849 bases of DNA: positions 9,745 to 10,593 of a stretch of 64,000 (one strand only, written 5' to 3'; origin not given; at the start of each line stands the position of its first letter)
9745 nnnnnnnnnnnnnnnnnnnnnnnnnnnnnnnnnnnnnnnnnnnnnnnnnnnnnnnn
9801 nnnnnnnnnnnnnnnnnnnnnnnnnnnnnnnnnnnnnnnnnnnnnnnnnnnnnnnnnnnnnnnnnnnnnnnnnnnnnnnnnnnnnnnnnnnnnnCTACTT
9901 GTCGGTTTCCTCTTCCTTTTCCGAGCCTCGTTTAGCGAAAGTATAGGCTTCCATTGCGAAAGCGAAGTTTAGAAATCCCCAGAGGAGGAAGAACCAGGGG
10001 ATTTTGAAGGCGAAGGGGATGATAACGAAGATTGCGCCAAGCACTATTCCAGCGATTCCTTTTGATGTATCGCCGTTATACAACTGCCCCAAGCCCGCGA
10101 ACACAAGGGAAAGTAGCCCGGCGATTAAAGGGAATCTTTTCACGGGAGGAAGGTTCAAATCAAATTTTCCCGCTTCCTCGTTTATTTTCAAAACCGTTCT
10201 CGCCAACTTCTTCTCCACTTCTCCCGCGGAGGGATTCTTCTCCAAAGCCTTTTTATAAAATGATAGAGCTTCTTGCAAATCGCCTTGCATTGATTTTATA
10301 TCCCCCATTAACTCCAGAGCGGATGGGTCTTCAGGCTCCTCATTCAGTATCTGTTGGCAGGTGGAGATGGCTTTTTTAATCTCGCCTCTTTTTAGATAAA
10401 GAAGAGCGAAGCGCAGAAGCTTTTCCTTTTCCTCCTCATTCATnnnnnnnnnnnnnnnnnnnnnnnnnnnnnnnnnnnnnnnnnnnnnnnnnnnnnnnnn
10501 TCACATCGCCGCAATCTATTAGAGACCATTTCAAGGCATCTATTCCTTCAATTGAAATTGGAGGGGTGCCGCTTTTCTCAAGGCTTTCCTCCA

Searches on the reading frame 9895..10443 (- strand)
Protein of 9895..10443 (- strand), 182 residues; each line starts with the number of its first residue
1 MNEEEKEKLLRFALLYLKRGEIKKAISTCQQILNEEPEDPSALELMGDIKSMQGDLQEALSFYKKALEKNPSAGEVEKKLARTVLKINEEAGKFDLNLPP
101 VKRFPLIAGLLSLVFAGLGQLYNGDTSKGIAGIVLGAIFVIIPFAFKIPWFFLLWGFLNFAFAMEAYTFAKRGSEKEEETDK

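Call 12: find_encoding_contigs(protein=window:9895-10443:-, flank=10000, max_places=10)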
Protein window:9895-10443:- (182 aa): 6 contigs read that carry it; 4 places shown.
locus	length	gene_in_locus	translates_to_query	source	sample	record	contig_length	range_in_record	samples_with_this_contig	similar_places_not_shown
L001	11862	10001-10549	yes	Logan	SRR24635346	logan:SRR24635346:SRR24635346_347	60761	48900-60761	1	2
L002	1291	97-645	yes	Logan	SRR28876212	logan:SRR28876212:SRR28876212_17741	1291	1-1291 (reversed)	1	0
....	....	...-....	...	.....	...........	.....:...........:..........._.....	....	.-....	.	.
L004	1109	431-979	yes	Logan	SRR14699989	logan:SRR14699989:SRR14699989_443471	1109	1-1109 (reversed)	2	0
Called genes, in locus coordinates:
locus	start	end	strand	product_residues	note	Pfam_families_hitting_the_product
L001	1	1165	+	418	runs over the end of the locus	-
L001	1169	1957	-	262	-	PF00290:Trp_syntA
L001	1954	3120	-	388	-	PF00291:PALP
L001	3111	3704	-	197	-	PF00697:PRAI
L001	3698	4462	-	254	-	PF00218:IGPS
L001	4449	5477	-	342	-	PF02885:Glycos_trans_3N, PF00591:Glycos_transf_3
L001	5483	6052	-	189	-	PF00117:GATase, PF07722:Peptidase_C26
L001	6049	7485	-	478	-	PF04715:, PF00425:Chorismate_bind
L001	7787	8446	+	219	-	PF01467:CTP_transf_like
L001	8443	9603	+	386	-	PF03816:LytR_cpsA_psr, PF13399:LytR_C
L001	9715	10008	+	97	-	PF02410:RsfS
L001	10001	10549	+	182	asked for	PF14559:TPR_19 (faint), PF25063:ARM_TT21_C (faint), PF07719:TPR_2 (faint), PF13174:TPR_6 (faint), PF13176:TPR_7 (faint), PF13181:TPR_8 (faint), PF13424:TPR_12 (weak), PF13432:TPR_16 (weak), +3 more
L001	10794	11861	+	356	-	?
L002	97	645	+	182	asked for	PF14559:TPR_19 (faint), PF25063:ARM_TT21_C (faint), PF07719:TPR_2 (faint), PF13174:TPR_6 (faint), PF13176:TPR_7 (faint), PF13181:TPR_8 (faint), PF13424:TPR_12 (weak), PF13432:TPR_16 (weak), +3 more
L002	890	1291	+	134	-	?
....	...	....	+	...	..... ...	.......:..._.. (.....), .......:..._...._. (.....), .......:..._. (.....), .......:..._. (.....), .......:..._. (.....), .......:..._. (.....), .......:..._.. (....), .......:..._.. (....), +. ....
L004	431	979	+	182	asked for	PF14559:TPR_19 (faint), PF25063:ARM_TT21_C (faint), PF07719:TPR_2 (faint), PF13174:TPR_6 (faint), PF13176:TPR_7 (faint), PF13181:TPR_8 (faint), PF13424:TPR_12 (weak), PF13432:TPR_16 (weak), +3 more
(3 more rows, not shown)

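Call 18: find_related_loci(query=L001:10794-11861:+, collection=genome_contigs, flank=10000)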
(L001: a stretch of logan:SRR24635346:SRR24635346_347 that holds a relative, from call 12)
Query L001:10794-11861:+ (356 aa) in genome_contigs; peptide patterns used: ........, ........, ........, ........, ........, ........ (x = any residue, [..] = any of these).
600 stretches matched a pattern (row limit reached: there are more); 524 encode a relative of the query (tblastn E <= 1e-3); the best 80 are kept; 80 distinct loci.
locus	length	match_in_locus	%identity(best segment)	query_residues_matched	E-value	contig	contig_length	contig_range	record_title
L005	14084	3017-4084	94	1-356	0e+0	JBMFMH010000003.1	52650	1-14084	MAG: bacterium isolate KM4337-16 NODE_120_length_52650_cov_36.671585, whole genome shotgun sequence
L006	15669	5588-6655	93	1-356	0e+0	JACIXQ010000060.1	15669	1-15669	MAG: bacterium isolate MAG-56 Unclassified_E3_bin24_Scaffold_60, whole genome shotgun sequence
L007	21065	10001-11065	87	1-356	0e+0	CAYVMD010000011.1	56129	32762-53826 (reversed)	MAG TPA_asm: uncultured bacterium isolate binchicken_co193_35 genome assembly, contig: NODE_211_length_56129_cov_5.44844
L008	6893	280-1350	65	1-354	2e-162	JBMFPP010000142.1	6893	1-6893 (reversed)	MAG: Armatimonadota bacterium isolate KM4338-66 NODE_5747_length_6893_cov_3.811787, whole genome shotgun sequence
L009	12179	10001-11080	62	1-353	9e-149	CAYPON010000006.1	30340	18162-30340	MAG TPA_asm: uncultured Anaerolineae bacterium isolate SRP231805_co1_126 genome assembly, contig: NODE_603_length_30340_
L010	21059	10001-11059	61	3-356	8e-146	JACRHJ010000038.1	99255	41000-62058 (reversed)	MAG: Nitrospirae bacterium isolate NC_groundwater_1774_Pr3_B-0.1um_61_24 SR-2_scaffold_141_2264001, whole genome shotgun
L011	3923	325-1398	60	1-351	2e-149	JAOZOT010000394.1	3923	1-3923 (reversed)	MAG: Anaerolineae bacterium isolate GMC4.maxbin2.235_sub GMC4_50150_length_3923_cov_24.336608, whole genome shotgun sequ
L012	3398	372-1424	61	1-352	4e-150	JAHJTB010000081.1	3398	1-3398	MAG: Proteobacteria bacterium isolate OS_PC_MetaG.mb.36 OS_PC_MetaG.mb.36_k141_103052, whole genome shotgun sequence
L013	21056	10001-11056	61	1-352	6e-144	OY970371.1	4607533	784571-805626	MAG: Candidatus Manganitrophaceae bacterium isolate MFD03066.bin.c.2 genome assembly, chromosome: 1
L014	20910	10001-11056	61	1-353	5e-144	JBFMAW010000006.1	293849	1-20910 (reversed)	MAG: Thermodesulfobacteriota bacterium isolate MAG148 MAG148_6, whole genome shotgun sequence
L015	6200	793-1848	62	1-352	1e-144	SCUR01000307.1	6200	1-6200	MAG: Candidatus Manganitrophaceae bacterium isolate GW715_bin.13 GW715_bin.13-72024, whole genome shotgun sequence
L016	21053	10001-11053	61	1-352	9e-144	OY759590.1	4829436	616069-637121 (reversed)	MAG: Desulfarculia bacterium isolate 49400898-fc5b-42b7-bef8-a303f8702bb8 genome assembly, chromosome: 1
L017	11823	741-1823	64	1-351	1e-143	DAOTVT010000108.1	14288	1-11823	MAG TPA_asm: Anaerolineae bacterium isolate H111_75 k127_1568121, whole genome shotgun sequence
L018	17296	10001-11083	64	1-351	4e-143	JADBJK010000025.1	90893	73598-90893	MAG: Chloroflexota bacterium isolate Tumba.bins.16 NODE_384_length_90893_cov_121.362, whole genome shotgun sequence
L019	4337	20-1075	62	1-353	5e-146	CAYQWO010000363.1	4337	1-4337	MAG TPA_asm: uncultured Syntrophaceae bacterium isolate SRP231805_co1_105 genome assembly, contig: NODE_25798_length_433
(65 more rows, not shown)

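Call 21: search_protein_families(library=pfam, proteins=[window:9895-10443:-], max_evalue=0.00001)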
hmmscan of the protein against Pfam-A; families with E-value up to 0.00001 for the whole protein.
window:9895-10443:- (182 aa): 8 families
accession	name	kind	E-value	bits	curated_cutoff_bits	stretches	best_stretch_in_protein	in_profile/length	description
PF14559.12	TPR_19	-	8.9e-11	42.4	25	0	53-88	4-39/68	Tetratricopeptide repeat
PF13428.12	TPR_14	-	9.9e-10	38.6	23.5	0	47-82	8-43/44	Tetratricopeptide repeat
PF07719.23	TPR_2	-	1.9e-09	37.4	27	0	42-72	3-33/34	Tetratricopeptide repeat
PF00515.34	TPR_1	-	3.8e-08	33.2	27.8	0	45-72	6-33/34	Tetratricopeptide repeat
PF13174.12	TPR_6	-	2.1e-07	31.6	26.3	0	9-38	3-32/33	Tetratricopeptide repeat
PF13431.12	TPR_17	-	1.6e-06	28.4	24.4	0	29-60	2-33/34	Tetratricopeptide repeat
PF13424.12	TPR_12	-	3.2e-06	27.7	30.1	0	11-68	8-73/77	Tetratricopeptide repeat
PF13176.12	TPR_7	-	7e-06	26.2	27.9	0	43-71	2-32/36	Tetratricopeptide repeat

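Call 25: find_related_loci(query=L001:10794-11861:+, collection=metagenome_contigs, flank=10000)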
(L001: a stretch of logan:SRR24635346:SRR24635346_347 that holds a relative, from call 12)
Query L001:10794-11861:+ (356 aa) in metagenome_contigs; peptide patterns used: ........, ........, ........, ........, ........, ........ (x = any residue, [..] = any of these).
600 stretches matched a pattern (row limit reached: there are more); 409 encode a relative of the query (tblastn E <= 1e-3); the best 80 are kept; 80 distinct loci.
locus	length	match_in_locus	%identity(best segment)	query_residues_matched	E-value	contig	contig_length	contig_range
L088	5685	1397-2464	97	1-356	0e+0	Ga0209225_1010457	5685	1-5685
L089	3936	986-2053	96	1-356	0e+0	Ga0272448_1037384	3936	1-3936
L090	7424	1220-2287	97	1-356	0e+0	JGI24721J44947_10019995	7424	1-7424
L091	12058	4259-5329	65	1-354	2e-161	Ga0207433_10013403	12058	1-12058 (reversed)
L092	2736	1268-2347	62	1-353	2e-157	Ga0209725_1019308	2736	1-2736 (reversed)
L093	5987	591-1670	61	1-353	5e-149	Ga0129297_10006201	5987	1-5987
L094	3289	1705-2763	61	4-356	1e-152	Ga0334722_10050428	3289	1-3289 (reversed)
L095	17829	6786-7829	64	4-352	4e-146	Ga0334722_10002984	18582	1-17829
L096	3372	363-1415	61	1-352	3e-150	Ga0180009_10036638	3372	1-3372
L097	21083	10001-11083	64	1-351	4e-144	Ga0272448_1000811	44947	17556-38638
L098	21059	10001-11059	59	3-356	4e-142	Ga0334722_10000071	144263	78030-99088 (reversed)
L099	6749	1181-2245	62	1-356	2e-142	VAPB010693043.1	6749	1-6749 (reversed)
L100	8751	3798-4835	63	6-352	2e-142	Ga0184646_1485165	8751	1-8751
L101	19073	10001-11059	60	1-354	9e-142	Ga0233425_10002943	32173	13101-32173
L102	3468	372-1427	61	3-353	7e-147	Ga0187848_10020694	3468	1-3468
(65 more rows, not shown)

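Call 26: search_protein_families(library=pfam, proteins=[L005:3017-5869:+, L005:5866-6933:+, L005:7096-8358:-, L005:8355-8825:-, L005:8881-9876:+, L005:10124-11257:-, L005:11239-11979:-, L005:11984-12982:-, L005:13044-13979:-], max_evalue=0.00001)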
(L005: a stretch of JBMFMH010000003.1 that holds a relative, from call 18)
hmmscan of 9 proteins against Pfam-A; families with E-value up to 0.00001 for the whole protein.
L005:3017-5869:+ (950 aa): 9 families
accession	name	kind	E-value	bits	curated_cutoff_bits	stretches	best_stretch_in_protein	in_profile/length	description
PF17760.6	UvrA_inter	-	5.1e-41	139.4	23.3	1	132-241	1-108/109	UvrA interaction domain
PF17755.6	UvrA_DNA-bind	-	2.1e-26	92.8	23.2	1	294-398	4-109/110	UvrA DNA-binding domain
PF00005.33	ABC_tran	-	9.5e-22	78.5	25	0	790-861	73-137/137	ABC transporter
PF02463.25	SMC_N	-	1e-11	45.1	40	0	829-903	136-210/220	RecF/RecN/SMC N terminal domain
PF13304.12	AAA_21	-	5e-09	37.1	27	0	826-892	234-300/304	AAA domain, putative AbiEii toxin, Type IV TA system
PF13191.12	AAA_16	-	1.1e-07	33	32.6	0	635-662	25-52/167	AAA ATPase domain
PF13555.12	AAA_29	-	5.8e-07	29.6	27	0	636-653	24-41/61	P-loop containing region of AAA domain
PF13476.12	AAA_23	-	6.6e-07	30.6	27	0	5-42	1-35/201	AAA domain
PF13401.12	AAA_22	-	4.7e-06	27.4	27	0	636-657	7-28/130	AAA domain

L005:5866-6933:+ (355 aa): 3 families
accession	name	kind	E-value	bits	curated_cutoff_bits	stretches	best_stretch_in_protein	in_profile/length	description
PF06071.19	YchF-GTPase_C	-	1.8e-31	108.5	27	1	271-353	1-83/84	Protein of unknown function (DUF933)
PF01926.29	MMR_HSR1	-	6.1e-23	81.5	21.9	1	7-111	2-87/113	50S ribosome-binding GTPase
PF02421.24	FeoB_N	-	5.6e-08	32.9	27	1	7-46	3-42/156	Ferrous iron transport protein B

L005:7096-8358:- (420 aa): 3 families
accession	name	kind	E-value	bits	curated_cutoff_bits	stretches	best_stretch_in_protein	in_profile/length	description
PF00817.25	IMS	-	5.4e-48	163.1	23.2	1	19-164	1-148/148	impB/mucB/samB family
PF11799.13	IMS_C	-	1.1e-10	42.4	20.7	1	253-356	2-104/109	impB/mucB/samB family C-terminal domain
PF11798.14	IMS_HHH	-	1.5e-06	28.5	24.4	1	179-207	4-32/32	IMS family HHH motif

L005:8355-8825:- (156 aa): 1 family
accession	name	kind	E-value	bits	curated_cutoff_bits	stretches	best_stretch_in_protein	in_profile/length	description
PF00717.28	Peptidase_S24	-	6.4e-29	100.4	23.3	1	36-149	2-116/116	Peptidase S24-like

L005:8881-9876:+ (331 aa): 6 families
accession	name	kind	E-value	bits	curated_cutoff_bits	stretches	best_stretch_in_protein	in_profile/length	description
PF16363.11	GDP_Man_Dehyd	-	4.6e-68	230.5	27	1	4-303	1-332/332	GDP-mannose 4,6 dehydratase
PF01370.27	Epimerase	-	4.8e-62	209.9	20.9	1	3-240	1-240/240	NAD dependent epimerase/dehydratase family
PF02719.21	Polysacc_synt_2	-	7.4e-17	61.9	20.2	1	3-272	1-265/293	Polysaccharide biosynthesis protein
PF01073.25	3Beta_HSD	-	2.5e-13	50.1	22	1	4-160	1-158/280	3-beta hydroxysteroid dehydrogenase/isomerase family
PF07993.18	NAD_binding_4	-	2.8e-10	40.2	20.1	1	5-176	1-205/258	Male sterility protein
PF04321.23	RmlD_sub_bind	-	3.9e-10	39.7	27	1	1-166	1-143/287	RmlD substrate binding domain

L005:10124-11257:- (377 aa): 3 families
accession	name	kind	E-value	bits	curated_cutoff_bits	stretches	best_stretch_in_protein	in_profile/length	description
PF01041.23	DegT_DnrJ_EryC1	-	9.4e-129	430.1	19.8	1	20-369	2-360/360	DegT/DnrJ/EryC1/StrS aminotransferase family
PF00155.27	Aminotran_1_2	-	8e-10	38.9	19.7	1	45-311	45-328/361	Aminotransferase class I and II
PF00266.25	Aminotran_5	-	1.9e-07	30.8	21.5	1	64-170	68-182/371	Aminotransferase class-V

L005:11239-11979:- (246 aa): 5 families
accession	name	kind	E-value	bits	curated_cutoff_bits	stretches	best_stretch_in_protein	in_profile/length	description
PF00132.30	Hexapep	-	2.5e-36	122.3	27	4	96-130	1-35/36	Bacterial transferase hexapeptide (six repeats)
PF25084.1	LbH_EIF2B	-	4.1e-15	56.1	54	1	81-167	12-95/105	EIF2B subunit epsilon LbH domain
PF14602.12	Hexapep_2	-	4.4e-15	55.6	27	0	186-218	4-34/34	Hexapeptide repeat of succinyl-transferase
PF25087.1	GMPPB_C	-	3e-08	33.8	39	0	104-142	6-44/110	GMPPB C-terminal domain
PF24894.1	Hexapep_GlmU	-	3.6e-06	27.5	23.3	0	10-62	37-87/104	GlmU-like, C-terminal hexapeptide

L005:11984-12982:- (332 aa): 3 families
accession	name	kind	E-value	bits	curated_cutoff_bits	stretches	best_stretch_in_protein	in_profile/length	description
PF01408.29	GFO_IDH_MocA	-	3.2e-27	96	24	1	2-121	1-120/120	Oxidoreductase family, NAD-binding Rossmann fold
PF22725.1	GFO_IDH_MocA_C3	-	1e-15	58.3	27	1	130-238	2-123/124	GFO/IDH/MocA C-terminal domain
PF02894.22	GFO_IDH_MocA_C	-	8.5e-13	49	22.9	1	133-328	1-215/218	Oxidoreductase family, C-terminal alpha/beta domain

L005:13044-13979:- (311 aa): 1 family
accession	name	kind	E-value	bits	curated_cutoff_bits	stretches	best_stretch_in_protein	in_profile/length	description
PF02350.25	Epimerase_2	-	8e-101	337.8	30.6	1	1-308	24-346/347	UDP-N-acetylglucosamine 2-epimerase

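Call 36: find_homologous_proteins(query=L090:1220-4069:+, max_evalue=1e-100)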
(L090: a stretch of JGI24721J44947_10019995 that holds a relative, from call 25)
Query L090:1220-4069:+ (950 aa): 8000 proteins with E <= 1e-100 among 8000 candidates; the best 120 are listed.
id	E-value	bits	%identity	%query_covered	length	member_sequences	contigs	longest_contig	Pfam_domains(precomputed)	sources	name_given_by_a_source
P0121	0.0e+0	2157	100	100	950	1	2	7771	PF17760.7,PF17755.7,PF00005.34,PF13476.13,PF13555.13,PF13401.13,PF02463.26,PF13304.13,PF13191.13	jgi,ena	-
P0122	0.0e+0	2156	100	100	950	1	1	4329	PF17760.7,PF17755.7,PF00005.34,PF13476.13,PF13555.13,PF13401.13,PF02463.26,PF13304.13,PF13191.13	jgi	jgi:excinuclease ABC subunit A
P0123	0.0e+0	2155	100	100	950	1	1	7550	PF17760.7,PF17755.7,PF00005.34,PF13476.13,PF13555.13,PF13401.13,PF02463.26,PF13304.13,PF20720.4,PF13191.13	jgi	-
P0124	0.0e+0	2154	100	100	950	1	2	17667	PF17760.7,PF17755.7,PF00005.34,PF13476.13,PF13555.13,PF13401.13,PF02463.26,PF13304.13,PF13191.13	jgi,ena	-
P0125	0.0e+0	2108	97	100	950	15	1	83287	PF17760.7,PF17755.7,PF00005.34,PF13476.13,PF13555.13,PF13401.13,PF20703.4,PF02463.26,PF13304.13,PF20720.4,PF13191.13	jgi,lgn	jgi:excinuclease ABC subunit A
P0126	0.0e+0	2102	97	100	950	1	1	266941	PF17760.7,PF17755.7,PF00005.34,PF13476.13,PF13555.13,PF13401.13,PF20703.4,PF02463.26,PF13304.13,PF20720.4,PF13191.13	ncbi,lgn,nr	ncbi:excinuclease ABC subunit UvrA [bacterium]|nr:excinuclease ABC subunit UvrA [bacterium]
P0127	0.0e+0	2081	96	100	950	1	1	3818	PF17760.7,PF17755.7,PF00005.34,PF13476.13,PF13555.13,PF13401.13,PF02463.26,PF13304.13,PF20720.4,PF13191.13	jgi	-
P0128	0.0e+0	2079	95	100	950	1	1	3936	PF17760.7,PF17755.7,PF00005.34,PF13476.13,PF13555.13,PF13401.13,PF02463.26,PF13304.13,PF20720.4,PF13191.13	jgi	-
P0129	0.0e+0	2076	96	100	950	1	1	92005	PF17760.7,PF17755.7,PF00005.34,PF13476.13,PF13555.13,PF13401.13,PF02463.26,PF13304.13,PF20720.4,PF13191.13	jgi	jgi:excinuclease ABC subunit A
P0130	0.0e+0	2071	95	100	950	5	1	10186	PF17760.7,PF17755.7,PF13555.13,PF13401.13,PF20703.4,PF13238.13,PF13304.13,PF13191.13,PF00005.34,PF13476.13,PF02463.26,PF20720.4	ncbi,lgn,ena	-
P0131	0.0e+0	2017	92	100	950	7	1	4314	PF17760.7,PF17755.7,PF00005.34,PF13476.13,PF13555.13,PF02463.26,PF13304.13,PF13191.13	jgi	-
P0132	0.0e+0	2005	91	100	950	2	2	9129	PF17760.7,PF17755.7,PF00005.34,PF13476.13,PF13555.13,PF13401.13,PF20703.4,PF02463.26,PF13304.13,PF20720.4,PF13191.13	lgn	-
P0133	0.0e+0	1993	90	100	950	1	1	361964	PF17760.7,PF17755.7,PF00005.34,PF13476.13,PF13555.13,PF20703.4,PF02463.26,PF13304.13,PF20720.4,PF13191.13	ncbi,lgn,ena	-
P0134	0.0e+0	1949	88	100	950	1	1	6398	PF17760.7,PF17755.7,PF00005.34,PF13476.13,PF13555.13,PF13401.13,PF20703.4,PF02463.26,PF13304.13,PF13191.13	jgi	-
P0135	0.0e+0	1887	86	100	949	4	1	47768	PF17760.7,PF17755.7,PF00005.34,PF13476.13,PF13555.13,PF13401.13,PF02463.26,PF13304.13,PF13191.13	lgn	-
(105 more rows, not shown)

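Call 38: find_encoding_contigs(protein=P0126, flank=10000, max_places=6)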
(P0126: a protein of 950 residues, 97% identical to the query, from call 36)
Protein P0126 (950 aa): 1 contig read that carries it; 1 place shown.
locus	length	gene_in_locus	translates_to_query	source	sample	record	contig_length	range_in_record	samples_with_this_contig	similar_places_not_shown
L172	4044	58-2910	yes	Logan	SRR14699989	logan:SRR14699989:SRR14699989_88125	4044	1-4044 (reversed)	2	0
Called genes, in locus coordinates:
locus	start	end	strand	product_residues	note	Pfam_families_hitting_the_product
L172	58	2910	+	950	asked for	PF00005:ABC_tran (faint), PF02463:SMC_N (faint), PF13191:AAA_16 (faint), PF13304:AAA_21 (faint), PF13401:AAA_22 (faint), PF13476:AAA_23 (faint), PF17760:UvrA_inter, PF17755:UvrA_DNA-bind, +3 more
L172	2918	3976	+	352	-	PF01926:MMR_HSR1, PF02421:FeoB_N (weak), PF06071:YchF-GTPase_C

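Call 50: find_encoding_contigs(protein=P0125, flank=10000, max_places=6)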
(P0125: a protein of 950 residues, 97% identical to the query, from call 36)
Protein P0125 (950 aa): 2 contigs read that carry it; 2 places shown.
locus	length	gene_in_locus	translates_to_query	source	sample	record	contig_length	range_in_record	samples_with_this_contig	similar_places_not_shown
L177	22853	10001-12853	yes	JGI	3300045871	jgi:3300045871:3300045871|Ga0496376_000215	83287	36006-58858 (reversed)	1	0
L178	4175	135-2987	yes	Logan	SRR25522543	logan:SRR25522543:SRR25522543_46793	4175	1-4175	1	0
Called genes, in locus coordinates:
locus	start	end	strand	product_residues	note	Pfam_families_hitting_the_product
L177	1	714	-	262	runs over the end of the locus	PF00290:Trp_syntA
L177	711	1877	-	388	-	PF00291:PALP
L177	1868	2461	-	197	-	PF00697:PRAI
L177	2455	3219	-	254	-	PF00218:IGPS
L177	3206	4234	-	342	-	PF02885:Glycos_trans_3N, PF00591:Glycos_transf_3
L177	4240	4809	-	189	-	PF00117:GATase, PF07722:Peptidase_C26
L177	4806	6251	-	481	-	PF04715:, PF00425:Chorismate_bind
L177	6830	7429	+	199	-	PF01467:CTP_transf_like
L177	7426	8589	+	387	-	PF03816:LytR_cpsA_psr, PF13399:LytR_C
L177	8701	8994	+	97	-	PF02410:RsfS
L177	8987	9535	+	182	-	PF13424:TPR_12 (weak), PF13428:TPR_14 (faint), PF14559:TPR_19 (faint), PF25064:ARM_TT21_5th (weak), PF07719:TPR_2 (faint), PF13174:TPR_6 (faint), PF13181:TPR_8 (faint), PF13432:TPR_16 (weak), +3 more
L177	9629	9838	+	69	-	-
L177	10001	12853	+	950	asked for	PF00005:ABC_tran (faint), PF02463:SMC_N (faint), PF13191:AAA_16 (faint), PF13304:AAA_21 (faint), PF13401:AAA_22 (faint), PF13476:AAA_23 (faint), PF17760:UvrA_inter, PF17755:UvrA_DNA-bind, +3 more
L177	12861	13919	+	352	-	PF01926:MMR_HSR1, PF02421:FeoB_N (weak), PF06071:YchF-GTPase_C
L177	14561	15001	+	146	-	PF00717:Peptidase_S24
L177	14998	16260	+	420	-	PF00817:IMS, PF11799:IMS_C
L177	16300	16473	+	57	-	-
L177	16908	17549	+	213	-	PF01997:Translin (faint)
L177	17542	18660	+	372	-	PF01210:NAD_Gly3P_dh_N, PF02558:ApbA (weak), PF03807:F420_oxidored (faint), PF02317:Octopine_DH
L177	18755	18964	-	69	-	-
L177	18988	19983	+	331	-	PF00493:MCM (faint), PF20030:bpMoxR, PF00004:AAA (weak), PF07726:AAA_3, PF07728:AAA_5, PF17863:AAA_lid_2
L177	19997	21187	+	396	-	PF01882:DUF58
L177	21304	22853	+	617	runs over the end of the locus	PF01841:Transglut_core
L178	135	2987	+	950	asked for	PF00005:ABC_tran (faint), PF02463:SMC_N (faint), PF13191:AAA_16 (faint), PF13304:AAA_21 (faint), PF13401:AAA_22 (faint), PF13476:AAA_23 (faint), PF17760:UvrA_inter, PF17755:UvrA_DNA-bind, +3 more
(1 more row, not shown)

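Call 61: find_encoding_contigs(protein=P0129, flank=10000, max_places=4)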
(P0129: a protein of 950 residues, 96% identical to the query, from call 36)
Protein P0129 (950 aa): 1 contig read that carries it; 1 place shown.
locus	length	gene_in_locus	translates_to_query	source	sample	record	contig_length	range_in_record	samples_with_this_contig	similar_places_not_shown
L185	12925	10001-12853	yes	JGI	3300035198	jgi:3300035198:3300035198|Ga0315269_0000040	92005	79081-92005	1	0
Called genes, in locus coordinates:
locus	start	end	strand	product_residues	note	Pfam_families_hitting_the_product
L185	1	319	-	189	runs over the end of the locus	PF00117:GATase, PF07722:Peptidase_C26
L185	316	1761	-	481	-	PF04715:, PF00425:Chorismate_bind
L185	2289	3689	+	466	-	-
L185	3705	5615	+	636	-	PF02368:Big_2, PF26182:Ig_NUP210_5th (weak), PF26918:Ig_Eae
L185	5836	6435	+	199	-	PF01467:CTP_transf_like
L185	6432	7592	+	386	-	PF03816:LytR_cpsA_psr, PF13399:LytR_C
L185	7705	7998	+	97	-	PF02410:RsfS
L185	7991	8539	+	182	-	PF13428:TPR_14 (faint), PF14559:TPR_19 (faint), PF07719:TPR_2 (faint), PF13174:TPR_6 (faint), PF13176:TPR_7 (faint), PF13181:TPR_8 (faint), PF13424:TPR_12 (weak), PF13432:TPR_16 (weak), +2 more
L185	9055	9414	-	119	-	-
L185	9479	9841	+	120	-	-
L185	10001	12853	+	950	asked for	PF00005:ABC_tran (faint), PF02463:SMC_N (faint), PF13191:AAA_16 (faint), PF13304:AAA_21 (faint), PF13401:AAA_22 (faint), PF13476:AAA_23 (faint), PF17760:UvrA_inter, PF17755:UvrA_DNA-bind, +2 more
